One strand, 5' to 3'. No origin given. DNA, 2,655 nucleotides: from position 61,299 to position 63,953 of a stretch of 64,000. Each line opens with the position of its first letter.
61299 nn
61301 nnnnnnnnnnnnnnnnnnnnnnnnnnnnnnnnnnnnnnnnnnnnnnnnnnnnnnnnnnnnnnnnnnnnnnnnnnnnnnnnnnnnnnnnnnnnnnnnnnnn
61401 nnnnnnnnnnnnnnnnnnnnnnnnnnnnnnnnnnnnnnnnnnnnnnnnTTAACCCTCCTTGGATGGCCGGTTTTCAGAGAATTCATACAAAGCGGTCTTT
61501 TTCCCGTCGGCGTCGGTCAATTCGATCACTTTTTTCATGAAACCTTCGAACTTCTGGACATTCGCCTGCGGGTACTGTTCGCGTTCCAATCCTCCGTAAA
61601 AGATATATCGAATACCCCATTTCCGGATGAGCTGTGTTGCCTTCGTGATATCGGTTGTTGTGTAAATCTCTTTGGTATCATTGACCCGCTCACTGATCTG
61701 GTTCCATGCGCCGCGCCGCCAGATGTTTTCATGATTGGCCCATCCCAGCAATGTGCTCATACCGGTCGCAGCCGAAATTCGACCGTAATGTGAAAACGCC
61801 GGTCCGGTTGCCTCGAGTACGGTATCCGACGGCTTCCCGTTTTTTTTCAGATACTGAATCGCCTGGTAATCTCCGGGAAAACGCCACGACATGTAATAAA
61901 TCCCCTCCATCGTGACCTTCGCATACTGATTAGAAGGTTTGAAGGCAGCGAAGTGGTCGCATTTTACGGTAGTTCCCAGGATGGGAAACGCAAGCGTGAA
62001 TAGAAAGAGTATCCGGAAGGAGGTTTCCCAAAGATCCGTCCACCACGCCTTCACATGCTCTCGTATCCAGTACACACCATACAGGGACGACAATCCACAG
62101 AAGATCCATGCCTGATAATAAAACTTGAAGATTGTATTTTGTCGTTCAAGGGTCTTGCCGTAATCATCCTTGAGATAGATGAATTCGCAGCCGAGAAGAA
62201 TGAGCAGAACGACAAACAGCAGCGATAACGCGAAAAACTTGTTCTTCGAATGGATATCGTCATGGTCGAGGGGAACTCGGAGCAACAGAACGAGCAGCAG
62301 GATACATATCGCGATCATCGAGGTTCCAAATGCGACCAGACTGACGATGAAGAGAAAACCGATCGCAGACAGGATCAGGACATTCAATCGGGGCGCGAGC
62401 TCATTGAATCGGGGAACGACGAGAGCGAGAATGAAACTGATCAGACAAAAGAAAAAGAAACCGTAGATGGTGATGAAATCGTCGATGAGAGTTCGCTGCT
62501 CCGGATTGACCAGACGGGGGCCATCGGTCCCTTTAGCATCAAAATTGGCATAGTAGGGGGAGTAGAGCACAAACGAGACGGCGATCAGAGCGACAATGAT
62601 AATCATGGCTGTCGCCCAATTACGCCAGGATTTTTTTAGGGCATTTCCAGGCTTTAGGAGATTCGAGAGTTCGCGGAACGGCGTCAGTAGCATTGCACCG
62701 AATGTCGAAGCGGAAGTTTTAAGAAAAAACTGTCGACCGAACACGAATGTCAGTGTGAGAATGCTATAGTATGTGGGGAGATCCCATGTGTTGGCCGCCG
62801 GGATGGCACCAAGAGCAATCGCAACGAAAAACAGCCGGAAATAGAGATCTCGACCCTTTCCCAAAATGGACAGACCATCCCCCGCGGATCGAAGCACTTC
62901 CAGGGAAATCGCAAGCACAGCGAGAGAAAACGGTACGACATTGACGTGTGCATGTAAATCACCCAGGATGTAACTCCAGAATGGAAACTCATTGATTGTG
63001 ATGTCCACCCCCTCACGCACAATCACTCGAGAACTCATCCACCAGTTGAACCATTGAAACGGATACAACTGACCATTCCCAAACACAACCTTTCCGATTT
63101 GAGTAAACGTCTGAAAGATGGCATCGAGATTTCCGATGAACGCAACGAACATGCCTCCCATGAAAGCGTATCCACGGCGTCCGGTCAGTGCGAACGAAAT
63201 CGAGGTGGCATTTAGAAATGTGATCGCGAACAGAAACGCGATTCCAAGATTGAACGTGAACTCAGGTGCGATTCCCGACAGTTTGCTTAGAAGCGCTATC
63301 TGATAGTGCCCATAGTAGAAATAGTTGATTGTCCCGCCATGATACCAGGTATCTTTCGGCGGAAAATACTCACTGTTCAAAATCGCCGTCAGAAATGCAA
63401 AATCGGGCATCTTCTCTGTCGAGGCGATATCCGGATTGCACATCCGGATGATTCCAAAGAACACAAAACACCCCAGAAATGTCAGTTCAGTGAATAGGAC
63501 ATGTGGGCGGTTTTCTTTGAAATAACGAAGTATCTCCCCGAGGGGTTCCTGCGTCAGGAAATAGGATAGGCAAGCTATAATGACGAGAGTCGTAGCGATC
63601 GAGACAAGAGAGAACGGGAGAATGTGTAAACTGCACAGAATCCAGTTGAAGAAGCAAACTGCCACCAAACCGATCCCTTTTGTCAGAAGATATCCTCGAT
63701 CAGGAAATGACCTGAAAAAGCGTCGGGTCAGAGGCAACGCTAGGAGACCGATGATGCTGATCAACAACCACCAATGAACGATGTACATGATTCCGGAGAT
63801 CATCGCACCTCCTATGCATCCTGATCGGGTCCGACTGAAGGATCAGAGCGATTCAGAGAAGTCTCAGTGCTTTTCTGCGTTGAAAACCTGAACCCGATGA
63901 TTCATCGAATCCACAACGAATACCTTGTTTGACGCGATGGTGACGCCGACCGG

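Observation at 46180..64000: Envelope glycosylation supercluster: two polyprenol-P-sugar GT2 synthases, flippase, methyltransferase and four-plus giant GT-C membrane proteins fused to NHL beta-propellers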

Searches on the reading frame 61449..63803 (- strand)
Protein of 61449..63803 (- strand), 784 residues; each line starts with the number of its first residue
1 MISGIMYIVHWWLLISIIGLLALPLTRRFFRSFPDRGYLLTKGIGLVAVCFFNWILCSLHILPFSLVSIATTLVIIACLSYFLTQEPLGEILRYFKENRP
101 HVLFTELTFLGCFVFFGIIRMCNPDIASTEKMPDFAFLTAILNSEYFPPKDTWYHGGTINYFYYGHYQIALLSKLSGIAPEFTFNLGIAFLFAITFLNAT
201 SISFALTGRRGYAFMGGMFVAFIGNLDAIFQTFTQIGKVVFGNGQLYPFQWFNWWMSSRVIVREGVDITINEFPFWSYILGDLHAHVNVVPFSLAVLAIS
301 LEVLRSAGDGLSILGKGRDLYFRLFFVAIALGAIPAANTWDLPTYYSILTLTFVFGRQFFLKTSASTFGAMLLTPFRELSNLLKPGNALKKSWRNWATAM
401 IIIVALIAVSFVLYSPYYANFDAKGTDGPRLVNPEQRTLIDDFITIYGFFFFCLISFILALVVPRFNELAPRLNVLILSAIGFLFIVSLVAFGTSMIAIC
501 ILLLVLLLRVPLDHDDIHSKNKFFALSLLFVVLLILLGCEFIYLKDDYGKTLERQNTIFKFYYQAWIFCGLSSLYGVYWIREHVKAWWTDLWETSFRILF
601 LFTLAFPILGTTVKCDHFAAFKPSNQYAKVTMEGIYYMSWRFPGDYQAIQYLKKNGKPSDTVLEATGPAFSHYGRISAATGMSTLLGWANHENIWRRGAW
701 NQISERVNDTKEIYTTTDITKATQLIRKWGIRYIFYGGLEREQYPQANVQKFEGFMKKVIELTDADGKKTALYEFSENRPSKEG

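Call 4: search_protein_families(library=pfam, proteins=[window:61449-63803:-], max_evalue=0.01)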
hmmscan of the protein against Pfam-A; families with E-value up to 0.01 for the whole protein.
window:61449-63803:- (784 aa): 1 family
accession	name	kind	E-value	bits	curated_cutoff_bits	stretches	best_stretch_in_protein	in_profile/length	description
PF10060.15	DUF2298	-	5e-102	342.8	27.8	1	50-568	3-487/488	Uncharacterized membrane protein (DUF2298)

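Call 9: search_protein_families(library=ncbifam, proteins=[window:61449-63803:-], max_evalue=0.01)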
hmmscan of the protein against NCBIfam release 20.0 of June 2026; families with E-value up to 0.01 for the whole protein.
window:61449-63803:- (784 aa): 1 family
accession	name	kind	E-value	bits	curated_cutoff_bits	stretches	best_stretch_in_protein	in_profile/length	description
TIGR03662.1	Chlor_Arch_YYY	subfamily_domain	2.6e-152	509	300.25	1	6-753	3-707/727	chlor_Arch_YYY domain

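Call 13: search_solved_structures(query=window:61449-63803:-, max_evalue=10)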
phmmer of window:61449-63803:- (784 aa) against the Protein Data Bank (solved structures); distinct sequences matched with E-value up to 10: 2.
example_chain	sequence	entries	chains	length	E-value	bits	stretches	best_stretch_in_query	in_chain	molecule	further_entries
4f0b_A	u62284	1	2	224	0.95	10.7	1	612-733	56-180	THIOL TRANSFERASE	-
6yxx_E6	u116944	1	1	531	2.7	9.2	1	435-518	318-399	KRIPP3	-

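Call 17: find_encoding_contigs(protein=window:61449-63803:-, flank=10000, max_places=4)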
Protein window:61449-63803:- (784 aa): no gene with exactly this product is on record in the collection.

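Call 20: find_related_loci(query=window:61449-63803:-, collection=genome_contigs, flank=10000)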
Query window:61449-63803:- (784 aa) in genome_contigs; peptide patterns used: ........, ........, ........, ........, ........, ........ (x = any residue, [..] = any of these).
600 stretches matched a pattern (row limit reached: there are more); 589 encode a relative of the query (tblastn E <= 1e-3); the best 80 are kept; 80 distinct loci.
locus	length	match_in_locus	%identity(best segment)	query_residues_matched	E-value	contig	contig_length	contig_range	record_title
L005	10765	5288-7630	53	3-778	0e+0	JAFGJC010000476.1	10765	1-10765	MAG: candidate division CSSED10-310 bacterium isolate Zod_Metabat.252 k87_13627662, whole genome shotgun sequence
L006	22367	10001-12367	52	1-778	0e+0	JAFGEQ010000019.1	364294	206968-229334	MAG: candidate division CSSED10-310 bacterium isolate Zod_Metabat.1246 k87_13173797, whole genome shotgun sequence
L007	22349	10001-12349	52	3-775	0e+0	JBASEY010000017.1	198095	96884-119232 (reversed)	MAG: bacterium isolate MFD13488_ilm_asm_bin9 k127_40191, whole genome shotgun sequence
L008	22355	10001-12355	51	3-778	0e+0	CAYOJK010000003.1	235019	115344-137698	MAG TPA_asm: uncultured bacterium isolate binchicken_co39_363 genome assembly, contig: NODE_28_length_235019_cov_471.795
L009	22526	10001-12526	31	2-761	3e-105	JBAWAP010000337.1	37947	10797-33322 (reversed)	MAG: Anaerolineae bacterium isolate MFD04381_ilm_asm_bin11 k127_65669, whole genome shotgun sequence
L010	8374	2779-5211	29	5-761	6e-105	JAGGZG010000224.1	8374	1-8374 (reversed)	MAG: Anaerolineae bacterium isolate AUK198 PB_MBMC_152_c_000000000048, whole genome shotgun sequence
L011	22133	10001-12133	33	11-761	3e-98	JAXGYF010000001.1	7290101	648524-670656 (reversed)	MAG: Candidatus Vecturithrix sp. isolate AnMBR.bin507 bin507_1, whole genome shotgun sequence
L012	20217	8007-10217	31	1-761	2e-97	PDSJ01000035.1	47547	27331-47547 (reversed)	MAG: candidate division KSB3 bacterium isolate DOLJORAL78_50_49 DolJOral78_scaffold_848, whole genome shotgun sequence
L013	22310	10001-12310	29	5-759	4e-94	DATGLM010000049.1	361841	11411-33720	MAG TPA_asm: Ktedonobacteraceae bacterium isolate SMAG_U9886 k141_348812, whole genome shotgun sequence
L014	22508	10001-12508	29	8-756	2e-91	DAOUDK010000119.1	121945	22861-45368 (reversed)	MAG TPA_asm: Anaerolineae bacterium isolate M42_99 k117_186321, whole genome shotgun sequence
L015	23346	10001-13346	29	5-781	5e-91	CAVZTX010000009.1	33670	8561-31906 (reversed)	MAG: uncultured Chloroflexia bacterium isolate MFD09603.bin.3.290 genome assembly, contig: contig_17313, whole genome sh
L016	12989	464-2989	29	3-778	1e-90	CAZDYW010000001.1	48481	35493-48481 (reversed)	MAG TPA_asm: uncultured Anaerolineales bacterium isolate binchicken_co15_170 genome assembly, contig: NODE_222_length_48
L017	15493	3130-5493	29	5-761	4e-90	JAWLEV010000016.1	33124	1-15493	MAG: Anaerolineae bacterium isolate 20BLK6-1.bin.88 NODE_1067_length_33124_cov_15.255806, whole genome shotgun sequence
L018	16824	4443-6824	31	8-761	8e-90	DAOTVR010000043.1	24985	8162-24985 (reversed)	MAG TPA_asm: Anaerolineae bacterium isolate H111_70 k127_311400, whole genome shotgun sequence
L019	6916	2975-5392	30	3-764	7e-90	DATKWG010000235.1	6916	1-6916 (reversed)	MAG TPA_asm: Anaerolineae bacterium isolate SMAG_U14156 k141_2664005, whole genome shotgun sequence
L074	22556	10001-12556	28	10-752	1e-75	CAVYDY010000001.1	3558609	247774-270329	MAG: uncultured Chloroflexia bacterium isolate MFD03804.bin.2.16 genome assembly, contig: contig_1187, whole genome shot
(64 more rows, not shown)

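Call 24: find_homologous_proteins(query=window:61449-63803:-, max_evalue=0.00001)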
Query window:61449-63803:- (784 aa): 156 proteins with E <= 0.00001 among 8000 candidates; the best 120 are listed.
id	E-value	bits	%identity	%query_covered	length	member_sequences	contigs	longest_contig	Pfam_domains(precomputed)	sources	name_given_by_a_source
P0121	0.0e+0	1802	100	100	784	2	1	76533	PF10060.16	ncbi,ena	-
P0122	0.0e+0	1404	76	100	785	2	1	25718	PF10060.16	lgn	-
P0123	0.0e+0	1090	60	99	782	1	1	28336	PF10060.16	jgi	jgi:YYY domain-containing protein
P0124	0.0e+0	1035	58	99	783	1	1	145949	PF10060.16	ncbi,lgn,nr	ncbi:hypothetical protein JXA40_09135 [bacterium]|nr:hypothetical protein [candidate division CSSED1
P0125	0.0e+0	1034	58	99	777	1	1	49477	PF10060.16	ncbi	-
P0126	0.0e+0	1032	58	99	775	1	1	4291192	PF10060.16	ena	-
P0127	0.0e+0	1015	55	99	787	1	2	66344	PF10060.16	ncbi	-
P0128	0.0e+0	1013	56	99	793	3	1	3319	PF10060.16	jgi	-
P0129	5.1e-291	986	55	99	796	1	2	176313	PF10060.16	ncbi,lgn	-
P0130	1.4e-276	938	52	99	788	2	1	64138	PF10060.16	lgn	-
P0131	3.3e-276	937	52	99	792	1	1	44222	PF10060.16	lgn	-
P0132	3.9e-276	936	52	99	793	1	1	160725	PF10060.16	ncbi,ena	-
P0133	1.1e-275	935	51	99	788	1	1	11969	PF10060.16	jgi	-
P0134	2.7e-275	934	53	99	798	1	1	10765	PF10060.16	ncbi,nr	ncbi:hypothetical protein JW979_15200 [bacterium]|nr:hypothetical protein [candidate division CSSED1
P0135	9.4e-275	932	52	99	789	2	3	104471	PF10060.16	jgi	jgi:YYY domain-containing protein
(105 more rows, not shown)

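Call 37: search_solved_structures(query=A1, max_evalue=10)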
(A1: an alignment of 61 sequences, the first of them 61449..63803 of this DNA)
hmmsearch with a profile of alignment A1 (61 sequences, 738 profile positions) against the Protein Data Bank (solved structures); distinct sequences matched with E-value up to 10: 26.
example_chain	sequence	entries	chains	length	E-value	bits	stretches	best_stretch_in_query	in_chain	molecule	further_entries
3q37_A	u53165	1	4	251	0.17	13.4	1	684-723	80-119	TIM from Trypanosoma cruzi/ TIM from Trypanosoma brucei brucei chimera protein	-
4y8f_A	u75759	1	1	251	0.18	13.4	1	684-728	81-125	Triosephosphate Isomerase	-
3pvf_A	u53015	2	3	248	0.45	12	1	683-723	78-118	Triosephosphate isomerase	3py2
1tcd_A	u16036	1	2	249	0.48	11.9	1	684-718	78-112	TRIOSEPHOSPHATE ISOMERASE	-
3pwa_A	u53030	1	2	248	0.48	11.9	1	683-722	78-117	Triosephosphate isomerase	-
2oma_A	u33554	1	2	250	0.49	11.9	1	684-718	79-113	Triosephosphate isomerase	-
1ci1_A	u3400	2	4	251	0.49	11.9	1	684-718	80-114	PROTEIN (TRIOSEPHOSPHATE ISOMERASE) | Triosephosphate isomerase, glycosomal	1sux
5bmx_A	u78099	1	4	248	0.53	11.8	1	683-720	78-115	Triosephosphate isomerase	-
4zz9_A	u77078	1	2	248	0.54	11.7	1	683-720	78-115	Triosephosphate isomerase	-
1vga_A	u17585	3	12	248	0.54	11.7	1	683-720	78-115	Triosephosphate isomerase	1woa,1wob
1lyx_A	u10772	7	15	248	0.56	11.7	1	683-720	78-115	Triosephosphate Isomerase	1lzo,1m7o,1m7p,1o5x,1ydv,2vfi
9bbn_M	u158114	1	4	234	0.56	11.7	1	133-177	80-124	Heavy chain of C9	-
5brb_A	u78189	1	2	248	0.56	11.7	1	684-720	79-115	Triosephosphate isomerase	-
5gv4_A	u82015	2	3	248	0.61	11.6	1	684-720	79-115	Triosephosphate isomerase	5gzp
4hhp_A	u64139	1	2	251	0.61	11.6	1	684-716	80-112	Triosephosphate isomerase, glycosomal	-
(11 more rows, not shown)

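Call 41: predict_structure(alignment_id=A1)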
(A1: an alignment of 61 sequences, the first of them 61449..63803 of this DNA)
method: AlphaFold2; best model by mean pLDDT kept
length: 784 residues; sequences in the alignment: 61
mean_pLDDT: 94.9   pTM: 0.95
mean pLDDT of the five models: 94.9, 94.3, 94.0, 93.1, 92.5
residues with pLDDT >= 90: 704; 70-90: 71; 50-70: 4; < 50: 5
segments of 3 or more residues with pLDDT < 50: 780-784
pLDDT, mean of each block of 10 residues (from residue 1): 97 98 97 97 98 98 98 98 94 97 98 98 94 96 97 94 96 98 98 99 98 98 97 97 94 93 85 96 96 98 92 92 97 96 97 95 93 95 82 90 96 96 88 95 97 98 95 96 97 96 98 94 98 98 90 91 98 98 92 97 98 95 90 96 97 96 94 96 94 85 96 97 97 97 95 95 95 79 44
secondary structure, 60 per line:
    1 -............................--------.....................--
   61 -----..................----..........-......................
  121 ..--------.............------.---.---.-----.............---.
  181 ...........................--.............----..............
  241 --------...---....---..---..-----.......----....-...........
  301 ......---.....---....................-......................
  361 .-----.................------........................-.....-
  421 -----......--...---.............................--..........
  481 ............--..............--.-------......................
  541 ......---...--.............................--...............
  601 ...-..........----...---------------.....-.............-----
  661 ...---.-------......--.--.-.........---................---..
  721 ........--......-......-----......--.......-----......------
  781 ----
elements in order (helices of 4 or more, strands of 3 or more residues): H2-29 H38-58 H66-83 H88-97 H99-122 H131-143 H164-176 H180-207 H210-222 H227-240 H255-258 H274-280 H285-288 H290-306 H310-314 H318-337 H339-361 H368-383 H390-413 H415-419 E426-431 H440-468 H471-492 H495-508 H519-541 E542-546 H555-583 H586-603 H605-614 H637-641 H643-655 E661-663 H675-680 H689-696 H700-715 H719-728 E731-736 H738-743 H749-754 E757-763 E769-774

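Call 65: search_protein_families(library=pfam, proteins=[L074:766-1755:+, L074:2802-4658:+, L074:4883-9946:+, L074:9971-12622:+, L074:12638-14437:+, L074:14441-15073:+, L074:15084-15689:+, L074:15748-19527:+, L074:19587-21014:-], max_evalue=0.001)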
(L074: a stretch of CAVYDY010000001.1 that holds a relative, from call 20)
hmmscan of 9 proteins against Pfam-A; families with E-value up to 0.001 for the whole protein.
L074:766-1755:+ (329 aa): 2 families
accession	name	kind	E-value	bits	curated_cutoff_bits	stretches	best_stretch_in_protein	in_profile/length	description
PF01569.27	PAP2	-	1.4e-20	73.8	27.2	1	56-166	4-126/130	PAP2 superfamily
PF14378.12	PAP2_3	-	1.7e-07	31.7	27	1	96-158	126-188/190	PAP2 superfamily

L074:2802-4658:+ (618 aa): 3 families
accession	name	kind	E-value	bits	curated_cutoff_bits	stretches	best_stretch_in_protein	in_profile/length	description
PF07973.19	tRNA_SAD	-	1.6e-11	44.4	24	1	395-433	1-39/44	Threonyl and Alanyl tRNA synthetase second additional domain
PF01411.24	tRNA-synt_2c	-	9.6e-08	31.4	30.3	1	211-299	449-549/552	tRNA synthetases class II (A)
PF02272.25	DHHA1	-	0.00052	20.9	25.9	0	516-600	6-90/102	DHHA1 domain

L074:4883-9946:+ (1687 aa): 2 families
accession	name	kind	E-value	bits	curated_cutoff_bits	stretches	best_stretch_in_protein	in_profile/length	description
PF10060.15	DUF2298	-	2.6e-110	370.1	27.8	1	903-1459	1-488/488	Uncharacterized membrane protein (DUF2298)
PF13231.12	PMT_2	-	3.4e-07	31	26.1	1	153-267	25-132/160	Dolichyl-phosphate-mannose-protein mannosyltransferase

L074:9971-12622:+ (883 aa): 1 family
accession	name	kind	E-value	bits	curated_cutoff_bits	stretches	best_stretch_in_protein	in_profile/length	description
PF10060.15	DUF2298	-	2.3e-108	363.7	27.8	1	49-677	1-488/488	Uncharacterized membrane protein (DUF2298)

L074:12638-14437:+ (599 aa): 1 family
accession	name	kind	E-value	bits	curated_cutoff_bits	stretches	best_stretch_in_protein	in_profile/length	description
PF13231.12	PMT_2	-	2.8e-07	31.3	26.1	1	91-246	4-153/160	Dolichyl-phosphate-mannose-protein mannosyltransferase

L074:14441-15073:+ (210 aa): 4 families
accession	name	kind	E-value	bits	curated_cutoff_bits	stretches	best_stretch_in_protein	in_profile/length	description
PF04542.20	Sigma70_r2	-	2.1e-15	56.7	24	1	45-112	1-69/71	Sigma-70 region 2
PF08281.18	Sigma70_r4_2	-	2.4e-10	40.4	25.7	1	147-193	4-50/54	Sigma-70, region 4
PF07638.17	Sigma70_ECF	-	7.2e-09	36.2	21.1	1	25-199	2-181/185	ECF sigma factor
PF04545.22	Sigma70_r4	-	5.5e-08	32.6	24.1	1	150-199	1-50/50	Sigma-70, region 4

L074:15084-15689:+ (201 aa): 1 family
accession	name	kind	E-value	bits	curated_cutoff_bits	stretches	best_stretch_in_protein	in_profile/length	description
PF13490.11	zf-HC2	-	2.3e-09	37.6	22.2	1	17-49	3-35/35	Putative zinc-finger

L074:15748-19527:+ (1259 aa): 6 families
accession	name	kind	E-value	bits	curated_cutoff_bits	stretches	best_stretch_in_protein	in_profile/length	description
PF01436.27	NHL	-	4.9e-40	134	20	4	1204-1231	1-28/28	NHL repeat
PF17170.10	DUF5128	-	2.3e-16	60.3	22.9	2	1168-1249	53-133/321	6-bladed beta-propeller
PF13231.12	PMT_2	-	4.1e-09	37.3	26.1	1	80-234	2-152/160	Dolichyl-phosphate-mannose-protein mannosyltransferase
PF08450.18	SGL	-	4.6e-05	23.6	26.3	0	1076-1233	13-163/246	SMP-30/Gluconolactonase/LRE-like region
PF24684.1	Vgb_lyase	-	0.00024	20.4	50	0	1065-1230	56-206/290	Virginiamycin B lyase family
PF25021.1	TEN_NHL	-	0.00096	18.7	27.1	0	1201-1227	138-164/357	Teneurin NHL domain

L074:19587-21014:- (475 aa): 4 families
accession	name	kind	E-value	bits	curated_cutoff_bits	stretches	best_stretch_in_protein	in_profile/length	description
PF02878.22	PGM_PMM_I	-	8.3e-38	129.6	22.5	1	4-137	3-135/138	Phosphoglucomutase/phosphomannomutase, alpha/beta/alpha domain I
PF02880.22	PGM_PMM_III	-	2.1e-27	96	20.7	1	269-381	1-115/115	Phosphoglucomutase/phosphomannomutase, alpha/beta/alpha domain III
PF02879.22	PGM_PMM_II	-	2.3e-19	70.3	29.3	1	165-265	2-103/103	Phosphoglucomutase/phosphomannomutase, alpha/beta/alpha domain II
PF00408.26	PGM_PMM_IV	-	3.4e-14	53.1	23.1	1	418-464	14-61/68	Phosphoglucomutase/phosphomannomutase, C-terminal domain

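Call 86: search_protein_representatives(alignment_id=A1)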
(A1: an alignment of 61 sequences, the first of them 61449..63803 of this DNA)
Query: 61 sequences, 738 profile positions. Proteins with E-value up to 0.001 (for the whole library): 11208; up to 1e-10: 8902; up to 1e-30: 5720. The best 150 are listed.
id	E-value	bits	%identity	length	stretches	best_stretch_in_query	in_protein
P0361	0.0e+00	1317.8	-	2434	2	8-733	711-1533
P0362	0.0e+00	1276.2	-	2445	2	7-735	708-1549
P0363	0.0e+00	1190.4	-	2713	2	7-735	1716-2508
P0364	0.0e+00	1186.9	-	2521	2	7-733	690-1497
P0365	0.0e+00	1183.4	-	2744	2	3-734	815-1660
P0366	0.0e+00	1157.0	-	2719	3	29-735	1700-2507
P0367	0.0e+00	1149.3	-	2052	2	4-733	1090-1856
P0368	0.0e+00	1142.3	-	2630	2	9-732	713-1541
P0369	0.0e+00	1131.0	-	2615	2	4-734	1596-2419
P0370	0.0e+00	1108.2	-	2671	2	10-734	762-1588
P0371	0.0e+00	1062.2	-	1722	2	16-732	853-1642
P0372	0.0e+00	1053.2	-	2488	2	5-735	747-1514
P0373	0.0e+00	1047.6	-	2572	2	7-733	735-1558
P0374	2.6e-287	971.6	-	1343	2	5-736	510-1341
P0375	4.1e-274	928.0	-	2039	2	9-734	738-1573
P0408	3.9e-220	749.5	-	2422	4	7-733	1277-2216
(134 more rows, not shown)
